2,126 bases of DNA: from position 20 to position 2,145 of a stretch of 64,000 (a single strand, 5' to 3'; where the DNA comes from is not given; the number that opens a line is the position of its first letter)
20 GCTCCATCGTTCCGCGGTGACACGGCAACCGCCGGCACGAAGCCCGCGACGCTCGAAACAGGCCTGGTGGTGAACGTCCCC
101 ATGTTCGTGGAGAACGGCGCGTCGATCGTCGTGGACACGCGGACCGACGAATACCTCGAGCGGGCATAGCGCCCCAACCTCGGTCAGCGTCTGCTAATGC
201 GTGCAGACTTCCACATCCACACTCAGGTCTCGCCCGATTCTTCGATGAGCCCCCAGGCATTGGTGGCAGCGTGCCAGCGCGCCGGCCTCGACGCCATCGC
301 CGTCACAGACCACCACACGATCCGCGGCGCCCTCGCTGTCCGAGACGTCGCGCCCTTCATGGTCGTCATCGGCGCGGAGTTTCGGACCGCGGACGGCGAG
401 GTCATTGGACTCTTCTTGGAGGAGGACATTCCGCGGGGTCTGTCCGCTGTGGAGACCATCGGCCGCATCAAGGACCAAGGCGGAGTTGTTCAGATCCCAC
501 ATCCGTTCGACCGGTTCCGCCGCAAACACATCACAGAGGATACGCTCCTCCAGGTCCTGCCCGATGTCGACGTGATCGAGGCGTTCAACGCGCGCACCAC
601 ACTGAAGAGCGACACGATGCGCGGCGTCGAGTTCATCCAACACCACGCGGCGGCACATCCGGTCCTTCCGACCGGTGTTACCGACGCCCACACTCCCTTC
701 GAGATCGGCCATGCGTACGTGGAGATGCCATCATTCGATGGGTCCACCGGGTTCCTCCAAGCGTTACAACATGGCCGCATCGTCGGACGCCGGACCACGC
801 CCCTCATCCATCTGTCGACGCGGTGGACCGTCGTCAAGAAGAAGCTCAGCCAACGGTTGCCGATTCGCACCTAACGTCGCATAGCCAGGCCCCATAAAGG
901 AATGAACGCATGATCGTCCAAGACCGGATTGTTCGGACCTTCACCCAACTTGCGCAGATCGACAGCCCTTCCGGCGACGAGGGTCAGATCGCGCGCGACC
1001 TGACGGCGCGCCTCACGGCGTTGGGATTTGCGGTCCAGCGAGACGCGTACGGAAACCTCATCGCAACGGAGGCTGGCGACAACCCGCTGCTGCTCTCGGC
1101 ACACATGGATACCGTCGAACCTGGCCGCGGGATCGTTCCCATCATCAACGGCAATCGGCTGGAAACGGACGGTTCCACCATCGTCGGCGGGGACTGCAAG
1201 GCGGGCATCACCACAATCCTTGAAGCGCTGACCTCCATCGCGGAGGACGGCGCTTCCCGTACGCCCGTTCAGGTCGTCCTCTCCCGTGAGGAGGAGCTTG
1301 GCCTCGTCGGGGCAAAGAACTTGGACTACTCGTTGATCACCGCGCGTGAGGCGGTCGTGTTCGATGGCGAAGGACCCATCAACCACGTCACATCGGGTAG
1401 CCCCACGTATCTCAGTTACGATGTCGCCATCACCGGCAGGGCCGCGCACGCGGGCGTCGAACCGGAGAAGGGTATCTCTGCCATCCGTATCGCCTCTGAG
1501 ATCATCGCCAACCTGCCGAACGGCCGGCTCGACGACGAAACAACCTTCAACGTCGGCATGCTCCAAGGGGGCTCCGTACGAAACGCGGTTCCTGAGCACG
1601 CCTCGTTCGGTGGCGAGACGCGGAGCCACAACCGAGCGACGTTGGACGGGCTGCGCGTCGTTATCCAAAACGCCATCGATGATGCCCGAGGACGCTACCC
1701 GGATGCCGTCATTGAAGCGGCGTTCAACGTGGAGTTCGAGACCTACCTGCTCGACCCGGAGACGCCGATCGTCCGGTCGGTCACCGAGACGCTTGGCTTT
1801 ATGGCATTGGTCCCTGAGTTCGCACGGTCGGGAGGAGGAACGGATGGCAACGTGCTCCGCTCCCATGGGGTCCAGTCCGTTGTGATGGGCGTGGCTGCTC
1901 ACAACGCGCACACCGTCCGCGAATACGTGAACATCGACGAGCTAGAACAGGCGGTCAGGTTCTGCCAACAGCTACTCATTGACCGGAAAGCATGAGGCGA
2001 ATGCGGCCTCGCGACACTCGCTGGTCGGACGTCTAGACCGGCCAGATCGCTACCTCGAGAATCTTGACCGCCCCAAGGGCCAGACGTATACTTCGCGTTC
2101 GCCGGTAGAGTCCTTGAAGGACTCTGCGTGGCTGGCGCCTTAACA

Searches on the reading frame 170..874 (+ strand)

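Call 25: search_protein_families(library=pfam, proteins=[window:170-874:+], max_evalue=0.001)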
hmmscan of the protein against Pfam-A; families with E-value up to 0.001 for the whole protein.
window:170-874:+ (234 aa): 2 families
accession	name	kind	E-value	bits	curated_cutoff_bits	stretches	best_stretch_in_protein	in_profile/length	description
PF02811.25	PHP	-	2.9e-09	37.9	26.4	1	13-57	1-46/164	PHP domain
PF13263.12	PHP_C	-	2.4e-05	24.2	21.3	1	165-203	16-55/56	PHP-associated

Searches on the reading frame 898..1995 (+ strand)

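Call 25: search_protein_families(library=pfam, proteins=[window:898-1995:+], max_evalue=0.001)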
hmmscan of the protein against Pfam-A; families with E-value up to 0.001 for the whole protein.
window:898-1995:+ (365 aa): 4 families
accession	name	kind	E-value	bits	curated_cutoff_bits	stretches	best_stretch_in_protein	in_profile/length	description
PF07687.19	M20_dimer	-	2.5e-17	63.2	21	1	171-263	6-102/107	Peptidase dimerisation domain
PF01546.33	Peptidase_M20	-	1.5e-13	51.6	24.6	1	65-360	1-204/206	Peptidase family M20/M25/M40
PF05343.19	Peptidase_M42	-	9.8e-10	38.4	23.2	0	99-146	134-180/292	M42 glutamyl aminopeptidase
PF04389.22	Peptidase_M28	-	5.4e-06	26.7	21.3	1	57-142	5-76/193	Peptidase family M28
